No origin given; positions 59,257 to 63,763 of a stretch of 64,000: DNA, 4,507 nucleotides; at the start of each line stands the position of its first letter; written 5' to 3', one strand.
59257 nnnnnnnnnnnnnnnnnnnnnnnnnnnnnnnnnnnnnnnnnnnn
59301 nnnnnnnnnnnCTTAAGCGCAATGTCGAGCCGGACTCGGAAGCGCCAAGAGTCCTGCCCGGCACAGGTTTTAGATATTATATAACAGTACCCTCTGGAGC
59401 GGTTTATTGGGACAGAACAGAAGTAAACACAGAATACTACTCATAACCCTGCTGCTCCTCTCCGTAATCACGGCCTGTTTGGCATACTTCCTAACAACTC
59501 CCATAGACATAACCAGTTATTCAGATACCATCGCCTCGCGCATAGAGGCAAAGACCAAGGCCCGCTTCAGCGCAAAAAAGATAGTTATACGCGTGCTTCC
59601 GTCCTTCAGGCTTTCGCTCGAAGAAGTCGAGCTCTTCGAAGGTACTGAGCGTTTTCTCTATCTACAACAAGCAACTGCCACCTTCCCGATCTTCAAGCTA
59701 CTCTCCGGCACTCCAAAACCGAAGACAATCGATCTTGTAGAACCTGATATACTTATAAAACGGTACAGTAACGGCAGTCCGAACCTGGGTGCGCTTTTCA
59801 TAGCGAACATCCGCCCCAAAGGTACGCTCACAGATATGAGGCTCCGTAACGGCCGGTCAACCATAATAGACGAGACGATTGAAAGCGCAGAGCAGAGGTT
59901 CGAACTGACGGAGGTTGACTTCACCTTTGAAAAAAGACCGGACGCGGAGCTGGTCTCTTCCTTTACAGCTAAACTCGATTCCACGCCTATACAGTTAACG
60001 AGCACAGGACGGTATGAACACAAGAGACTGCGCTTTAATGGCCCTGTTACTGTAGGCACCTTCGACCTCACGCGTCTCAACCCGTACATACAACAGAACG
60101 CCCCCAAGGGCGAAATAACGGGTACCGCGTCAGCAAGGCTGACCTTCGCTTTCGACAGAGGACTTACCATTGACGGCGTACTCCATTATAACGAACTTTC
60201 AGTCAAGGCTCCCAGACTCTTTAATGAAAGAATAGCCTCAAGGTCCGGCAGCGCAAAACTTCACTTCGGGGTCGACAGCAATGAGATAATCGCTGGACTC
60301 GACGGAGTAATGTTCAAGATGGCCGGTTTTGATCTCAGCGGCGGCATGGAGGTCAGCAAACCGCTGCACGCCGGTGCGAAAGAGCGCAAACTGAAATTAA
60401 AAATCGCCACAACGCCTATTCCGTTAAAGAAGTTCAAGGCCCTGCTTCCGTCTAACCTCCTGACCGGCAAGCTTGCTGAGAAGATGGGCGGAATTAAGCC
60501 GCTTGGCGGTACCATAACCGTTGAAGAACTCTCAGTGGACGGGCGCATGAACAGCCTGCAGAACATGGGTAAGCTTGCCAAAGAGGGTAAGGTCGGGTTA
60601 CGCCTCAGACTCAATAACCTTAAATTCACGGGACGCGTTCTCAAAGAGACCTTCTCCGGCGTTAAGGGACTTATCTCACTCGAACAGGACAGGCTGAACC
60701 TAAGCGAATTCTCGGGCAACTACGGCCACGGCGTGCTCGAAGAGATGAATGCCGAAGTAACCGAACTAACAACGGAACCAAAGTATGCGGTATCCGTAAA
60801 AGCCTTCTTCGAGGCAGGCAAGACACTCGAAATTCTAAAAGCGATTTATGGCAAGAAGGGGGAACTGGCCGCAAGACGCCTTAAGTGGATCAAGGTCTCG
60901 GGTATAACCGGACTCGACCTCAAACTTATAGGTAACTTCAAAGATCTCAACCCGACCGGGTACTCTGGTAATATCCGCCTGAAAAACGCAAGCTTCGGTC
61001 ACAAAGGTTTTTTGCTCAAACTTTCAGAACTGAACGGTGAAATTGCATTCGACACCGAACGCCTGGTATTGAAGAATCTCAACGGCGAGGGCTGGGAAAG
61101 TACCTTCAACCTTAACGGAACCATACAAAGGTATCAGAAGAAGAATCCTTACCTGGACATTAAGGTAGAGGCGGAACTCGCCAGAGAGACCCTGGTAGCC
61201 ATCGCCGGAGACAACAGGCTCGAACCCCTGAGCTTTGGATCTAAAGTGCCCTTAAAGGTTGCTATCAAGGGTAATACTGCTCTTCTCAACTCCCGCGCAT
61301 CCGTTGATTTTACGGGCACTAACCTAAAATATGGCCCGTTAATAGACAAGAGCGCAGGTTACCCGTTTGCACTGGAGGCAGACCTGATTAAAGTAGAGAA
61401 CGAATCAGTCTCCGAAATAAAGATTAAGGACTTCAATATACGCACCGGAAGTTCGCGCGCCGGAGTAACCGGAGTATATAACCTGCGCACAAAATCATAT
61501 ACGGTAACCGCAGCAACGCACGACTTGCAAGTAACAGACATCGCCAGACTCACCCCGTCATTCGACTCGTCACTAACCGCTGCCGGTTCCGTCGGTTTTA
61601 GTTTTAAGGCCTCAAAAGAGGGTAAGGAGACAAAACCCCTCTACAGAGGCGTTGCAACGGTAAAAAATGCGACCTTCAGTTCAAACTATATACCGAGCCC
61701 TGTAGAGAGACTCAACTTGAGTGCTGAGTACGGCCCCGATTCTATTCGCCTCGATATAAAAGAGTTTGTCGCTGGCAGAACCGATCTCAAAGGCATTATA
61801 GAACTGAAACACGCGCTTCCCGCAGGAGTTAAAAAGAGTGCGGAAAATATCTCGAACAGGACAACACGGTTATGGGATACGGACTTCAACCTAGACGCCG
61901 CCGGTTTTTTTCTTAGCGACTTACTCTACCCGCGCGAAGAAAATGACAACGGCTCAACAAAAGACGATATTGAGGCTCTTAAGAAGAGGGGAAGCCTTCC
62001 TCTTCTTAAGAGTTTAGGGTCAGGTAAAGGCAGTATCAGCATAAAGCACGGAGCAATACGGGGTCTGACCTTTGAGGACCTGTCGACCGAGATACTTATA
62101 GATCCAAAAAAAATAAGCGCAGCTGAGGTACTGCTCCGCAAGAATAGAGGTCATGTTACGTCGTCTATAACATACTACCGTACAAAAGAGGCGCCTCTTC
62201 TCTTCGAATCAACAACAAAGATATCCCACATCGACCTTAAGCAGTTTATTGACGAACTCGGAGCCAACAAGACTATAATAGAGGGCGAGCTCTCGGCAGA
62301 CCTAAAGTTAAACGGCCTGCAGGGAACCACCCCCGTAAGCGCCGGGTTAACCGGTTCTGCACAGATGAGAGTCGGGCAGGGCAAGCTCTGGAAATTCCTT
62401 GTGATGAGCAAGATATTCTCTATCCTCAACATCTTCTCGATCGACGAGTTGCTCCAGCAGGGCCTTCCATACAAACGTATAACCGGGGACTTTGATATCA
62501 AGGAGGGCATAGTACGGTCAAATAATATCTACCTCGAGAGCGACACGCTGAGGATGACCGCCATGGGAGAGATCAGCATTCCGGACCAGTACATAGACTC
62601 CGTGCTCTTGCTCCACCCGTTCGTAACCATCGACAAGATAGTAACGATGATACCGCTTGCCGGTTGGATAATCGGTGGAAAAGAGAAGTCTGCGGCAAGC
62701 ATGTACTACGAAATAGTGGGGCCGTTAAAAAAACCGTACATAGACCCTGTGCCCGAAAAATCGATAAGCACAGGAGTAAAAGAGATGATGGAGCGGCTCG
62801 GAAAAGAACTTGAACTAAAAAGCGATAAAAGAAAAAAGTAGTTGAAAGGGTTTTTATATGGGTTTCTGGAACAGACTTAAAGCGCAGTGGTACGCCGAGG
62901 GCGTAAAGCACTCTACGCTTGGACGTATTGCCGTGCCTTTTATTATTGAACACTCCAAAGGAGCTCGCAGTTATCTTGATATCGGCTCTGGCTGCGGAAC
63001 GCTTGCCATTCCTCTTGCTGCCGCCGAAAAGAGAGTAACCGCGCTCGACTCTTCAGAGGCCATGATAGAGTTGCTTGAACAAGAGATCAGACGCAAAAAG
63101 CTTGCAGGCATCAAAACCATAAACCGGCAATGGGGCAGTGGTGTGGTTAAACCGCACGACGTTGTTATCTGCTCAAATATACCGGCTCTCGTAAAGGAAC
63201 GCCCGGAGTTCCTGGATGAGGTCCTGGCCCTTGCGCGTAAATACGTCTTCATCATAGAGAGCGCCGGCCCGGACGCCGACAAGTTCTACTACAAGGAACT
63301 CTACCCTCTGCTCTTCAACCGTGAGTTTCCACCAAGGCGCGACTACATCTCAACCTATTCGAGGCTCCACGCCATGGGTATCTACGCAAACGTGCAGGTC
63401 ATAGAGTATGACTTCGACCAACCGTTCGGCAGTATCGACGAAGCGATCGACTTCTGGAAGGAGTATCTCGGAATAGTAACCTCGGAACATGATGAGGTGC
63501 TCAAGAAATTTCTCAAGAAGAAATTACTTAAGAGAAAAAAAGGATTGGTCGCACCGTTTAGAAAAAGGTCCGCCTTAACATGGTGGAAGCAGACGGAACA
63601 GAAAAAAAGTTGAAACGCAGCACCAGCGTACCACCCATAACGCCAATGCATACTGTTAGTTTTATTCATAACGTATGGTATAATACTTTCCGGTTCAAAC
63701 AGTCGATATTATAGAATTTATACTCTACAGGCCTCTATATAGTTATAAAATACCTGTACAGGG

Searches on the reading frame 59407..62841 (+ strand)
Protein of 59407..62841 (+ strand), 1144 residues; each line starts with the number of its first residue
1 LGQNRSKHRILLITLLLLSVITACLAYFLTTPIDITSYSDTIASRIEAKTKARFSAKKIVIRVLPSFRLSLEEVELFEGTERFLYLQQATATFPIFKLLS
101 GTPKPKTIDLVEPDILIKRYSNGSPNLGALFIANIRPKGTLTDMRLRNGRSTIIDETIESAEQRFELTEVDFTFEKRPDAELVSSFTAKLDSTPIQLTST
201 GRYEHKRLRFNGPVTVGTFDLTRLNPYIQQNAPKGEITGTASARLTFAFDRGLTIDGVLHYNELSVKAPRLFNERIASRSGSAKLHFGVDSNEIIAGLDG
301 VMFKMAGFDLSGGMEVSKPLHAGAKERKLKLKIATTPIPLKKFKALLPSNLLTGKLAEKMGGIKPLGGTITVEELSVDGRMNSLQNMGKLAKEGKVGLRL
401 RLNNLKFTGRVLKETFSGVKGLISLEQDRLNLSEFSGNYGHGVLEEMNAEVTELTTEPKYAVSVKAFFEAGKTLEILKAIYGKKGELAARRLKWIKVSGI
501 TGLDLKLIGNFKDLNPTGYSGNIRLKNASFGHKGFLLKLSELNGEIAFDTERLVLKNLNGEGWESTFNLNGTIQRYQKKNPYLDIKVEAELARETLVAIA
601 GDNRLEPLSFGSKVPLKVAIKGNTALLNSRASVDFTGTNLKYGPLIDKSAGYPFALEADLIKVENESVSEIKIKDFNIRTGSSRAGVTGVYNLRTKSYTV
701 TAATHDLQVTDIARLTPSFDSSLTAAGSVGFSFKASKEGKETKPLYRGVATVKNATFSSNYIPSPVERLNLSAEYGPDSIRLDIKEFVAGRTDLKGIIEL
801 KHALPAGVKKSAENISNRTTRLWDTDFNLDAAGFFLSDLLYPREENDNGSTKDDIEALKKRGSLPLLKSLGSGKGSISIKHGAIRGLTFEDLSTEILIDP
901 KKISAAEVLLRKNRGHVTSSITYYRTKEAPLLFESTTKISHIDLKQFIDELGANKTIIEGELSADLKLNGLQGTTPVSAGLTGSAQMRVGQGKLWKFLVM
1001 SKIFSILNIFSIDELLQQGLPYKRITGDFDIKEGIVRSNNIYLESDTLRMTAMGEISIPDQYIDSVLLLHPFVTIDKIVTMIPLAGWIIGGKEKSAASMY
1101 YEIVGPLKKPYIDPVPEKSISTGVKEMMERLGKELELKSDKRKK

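Call 33: search_protein_families(library=pfam, proteins=[window:59407-62841:+], max_evalue=0.0001)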
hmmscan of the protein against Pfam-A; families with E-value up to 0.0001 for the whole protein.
window:59407-62841:+ (1144 aa): 3 families
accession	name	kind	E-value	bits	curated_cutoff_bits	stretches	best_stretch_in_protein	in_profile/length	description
PF13116.12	YhdP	-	5.9e-32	111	46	2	936-1111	1026-1223/1224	YhdP protein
PF05359.17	DUF748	-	1e-11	44.2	50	1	3-269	10-280/1037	Domain of Unknown Function (DUF748)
PF05170.20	AsmA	-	1.1e-08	34.8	29.8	1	10-139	7-139/607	AsmA family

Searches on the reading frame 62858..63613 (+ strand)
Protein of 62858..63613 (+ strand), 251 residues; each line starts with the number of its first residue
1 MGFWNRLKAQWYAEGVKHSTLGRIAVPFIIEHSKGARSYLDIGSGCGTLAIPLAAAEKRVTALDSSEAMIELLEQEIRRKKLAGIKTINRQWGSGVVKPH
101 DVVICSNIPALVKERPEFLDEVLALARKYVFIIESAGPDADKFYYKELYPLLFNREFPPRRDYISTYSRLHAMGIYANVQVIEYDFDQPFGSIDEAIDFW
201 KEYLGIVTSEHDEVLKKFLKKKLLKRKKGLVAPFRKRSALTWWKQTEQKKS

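Call 33: search_protein_families(library=pfam, proteins=[window:62858-63613:+], max_evalue=0.0001)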
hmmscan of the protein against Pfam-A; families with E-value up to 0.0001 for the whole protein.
window:62858-63613:+ (251 aa): 6 families
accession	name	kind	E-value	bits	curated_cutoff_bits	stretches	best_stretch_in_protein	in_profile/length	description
PF13847.12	Methyltransf_31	-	4.4e-09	36.6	27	1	35-136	3-112/145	Methyltransferase domain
PF13649.12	Methyltransf_25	-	1.9e-08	35.4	27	1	40-125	2-92/97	Methyltransferase domain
PF08242.18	Methyltransf_12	-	1.9e-08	35.4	30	1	40-126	1-92/98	Methyltransferase domain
PF05175.20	MTS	-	4.6e-06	26.8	23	1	36-105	32-104/170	Methyltransferase small domain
PF08241.18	Methyltransf_11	-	1.1e-05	26.3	21.2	1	40-123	1-84/95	Methyltransferase domain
PF02527.21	GidB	-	1.3e-05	25.1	27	1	30-105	42-121/184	rRNA small subunit methyltransferase G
